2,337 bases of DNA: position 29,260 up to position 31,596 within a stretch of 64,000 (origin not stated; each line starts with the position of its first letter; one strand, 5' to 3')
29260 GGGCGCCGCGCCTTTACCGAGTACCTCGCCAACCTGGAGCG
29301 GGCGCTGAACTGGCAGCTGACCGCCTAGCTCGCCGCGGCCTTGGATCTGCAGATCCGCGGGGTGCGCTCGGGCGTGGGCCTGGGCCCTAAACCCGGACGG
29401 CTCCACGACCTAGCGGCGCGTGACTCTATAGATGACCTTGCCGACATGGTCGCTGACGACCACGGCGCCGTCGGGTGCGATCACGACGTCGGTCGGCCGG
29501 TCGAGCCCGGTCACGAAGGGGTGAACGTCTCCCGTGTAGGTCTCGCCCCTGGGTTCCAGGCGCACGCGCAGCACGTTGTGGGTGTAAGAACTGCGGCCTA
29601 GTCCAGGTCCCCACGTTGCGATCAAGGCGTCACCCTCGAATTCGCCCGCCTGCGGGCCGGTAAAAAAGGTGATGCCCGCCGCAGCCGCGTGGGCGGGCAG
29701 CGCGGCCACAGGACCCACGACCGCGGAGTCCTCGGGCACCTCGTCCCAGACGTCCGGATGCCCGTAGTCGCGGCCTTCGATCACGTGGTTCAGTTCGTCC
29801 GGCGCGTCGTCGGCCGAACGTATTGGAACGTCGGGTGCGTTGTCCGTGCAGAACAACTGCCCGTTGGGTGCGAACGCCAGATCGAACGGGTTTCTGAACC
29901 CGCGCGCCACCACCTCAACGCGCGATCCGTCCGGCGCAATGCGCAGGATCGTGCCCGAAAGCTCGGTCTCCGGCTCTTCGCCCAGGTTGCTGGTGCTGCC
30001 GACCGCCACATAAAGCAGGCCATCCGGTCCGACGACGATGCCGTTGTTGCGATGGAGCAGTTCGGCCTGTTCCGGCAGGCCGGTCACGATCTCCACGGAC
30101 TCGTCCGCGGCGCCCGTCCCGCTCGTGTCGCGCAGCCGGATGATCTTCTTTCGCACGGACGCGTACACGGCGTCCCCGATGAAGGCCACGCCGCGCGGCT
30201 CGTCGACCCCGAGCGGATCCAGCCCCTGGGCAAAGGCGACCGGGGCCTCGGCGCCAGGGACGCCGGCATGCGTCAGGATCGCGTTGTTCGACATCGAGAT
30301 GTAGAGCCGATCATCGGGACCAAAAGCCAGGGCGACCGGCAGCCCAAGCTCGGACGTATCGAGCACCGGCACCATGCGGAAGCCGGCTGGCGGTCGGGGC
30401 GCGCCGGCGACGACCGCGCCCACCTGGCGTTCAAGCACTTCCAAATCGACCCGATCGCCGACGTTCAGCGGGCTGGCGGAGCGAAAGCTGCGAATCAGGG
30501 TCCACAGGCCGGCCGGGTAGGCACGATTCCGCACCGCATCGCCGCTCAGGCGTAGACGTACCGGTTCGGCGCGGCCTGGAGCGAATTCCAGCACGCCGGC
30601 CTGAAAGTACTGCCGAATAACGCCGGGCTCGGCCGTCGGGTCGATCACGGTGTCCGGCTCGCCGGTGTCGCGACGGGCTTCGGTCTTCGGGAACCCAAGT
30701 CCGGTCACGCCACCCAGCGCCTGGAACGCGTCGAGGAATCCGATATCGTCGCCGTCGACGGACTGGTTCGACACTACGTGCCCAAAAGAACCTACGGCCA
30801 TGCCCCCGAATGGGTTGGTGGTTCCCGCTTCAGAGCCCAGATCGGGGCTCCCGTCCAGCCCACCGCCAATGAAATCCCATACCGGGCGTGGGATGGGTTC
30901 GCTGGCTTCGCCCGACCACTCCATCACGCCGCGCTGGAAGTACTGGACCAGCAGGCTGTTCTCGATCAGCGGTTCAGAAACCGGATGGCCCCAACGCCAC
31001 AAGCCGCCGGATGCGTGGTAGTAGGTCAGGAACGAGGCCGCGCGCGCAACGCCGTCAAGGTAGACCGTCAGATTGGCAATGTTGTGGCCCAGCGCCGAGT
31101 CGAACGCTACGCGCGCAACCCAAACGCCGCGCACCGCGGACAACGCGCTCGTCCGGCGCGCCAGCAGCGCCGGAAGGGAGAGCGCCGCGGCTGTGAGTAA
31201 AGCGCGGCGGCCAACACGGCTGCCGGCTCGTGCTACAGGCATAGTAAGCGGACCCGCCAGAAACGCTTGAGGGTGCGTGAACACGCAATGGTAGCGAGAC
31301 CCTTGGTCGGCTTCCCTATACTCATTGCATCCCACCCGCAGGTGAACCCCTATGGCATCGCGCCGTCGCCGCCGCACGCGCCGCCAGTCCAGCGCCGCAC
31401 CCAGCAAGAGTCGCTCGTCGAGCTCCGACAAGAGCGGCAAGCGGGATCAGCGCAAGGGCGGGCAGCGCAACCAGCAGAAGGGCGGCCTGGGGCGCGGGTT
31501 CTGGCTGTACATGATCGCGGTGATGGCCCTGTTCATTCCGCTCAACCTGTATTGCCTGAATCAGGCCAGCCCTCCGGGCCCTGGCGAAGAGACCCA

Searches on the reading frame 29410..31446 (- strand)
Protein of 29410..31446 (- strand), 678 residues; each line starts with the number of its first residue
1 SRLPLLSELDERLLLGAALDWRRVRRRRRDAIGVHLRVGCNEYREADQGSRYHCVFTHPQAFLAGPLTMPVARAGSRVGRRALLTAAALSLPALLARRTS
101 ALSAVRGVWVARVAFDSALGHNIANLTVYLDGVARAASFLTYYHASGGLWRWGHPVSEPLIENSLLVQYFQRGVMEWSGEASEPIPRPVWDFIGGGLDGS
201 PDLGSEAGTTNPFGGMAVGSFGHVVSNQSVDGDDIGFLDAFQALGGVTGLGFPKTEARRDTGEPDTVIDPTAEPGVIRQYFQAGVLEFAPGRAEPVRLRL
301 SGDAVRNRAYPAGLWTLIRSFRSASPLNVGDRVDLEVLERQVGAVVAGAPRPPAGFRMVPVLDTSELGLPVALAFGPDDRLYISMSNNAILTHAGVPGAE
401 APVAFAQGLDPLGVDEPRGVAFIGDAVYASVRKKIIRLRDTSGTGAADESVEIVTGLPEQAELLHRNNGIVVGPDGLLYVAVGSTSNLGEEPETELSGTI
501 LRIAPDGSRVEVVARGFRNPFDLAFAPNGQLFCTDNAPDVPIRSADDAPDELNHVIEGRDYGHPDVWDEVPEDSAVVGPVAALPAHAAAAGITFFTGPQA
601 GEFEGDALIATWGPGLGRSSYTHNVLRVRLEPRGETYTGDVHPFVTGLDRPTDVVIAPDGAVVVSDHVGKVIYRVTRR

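Call 51: search_protein_families(library=pfam, proteins=[window:29410-31446:-], max_evalue=0.001)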
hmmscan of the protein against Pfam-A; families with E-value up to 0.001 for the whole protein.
window:29410-31446:- (678 aa): 4 families
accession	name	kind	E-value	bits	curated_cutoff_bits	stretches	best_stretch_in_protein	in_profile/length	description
PF23500.1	DUF7133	-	5.4e-18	65.9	27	1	415-672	84-352/385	Domain of unknown function (DUF7133)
PF07995.17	GSDH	-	2.2e-15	57.2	25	1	432-665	81-322/332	Glucose / Sorbosone dehydrogenase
PF01436.27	NHL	-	6e-05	23.3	20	0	648-666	1-19/28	NHL repeat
PF20067.5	SSL_N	-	0.00058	20.1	18.9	0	651-672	23-44/46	Strictosidine synthase-like, N-terminal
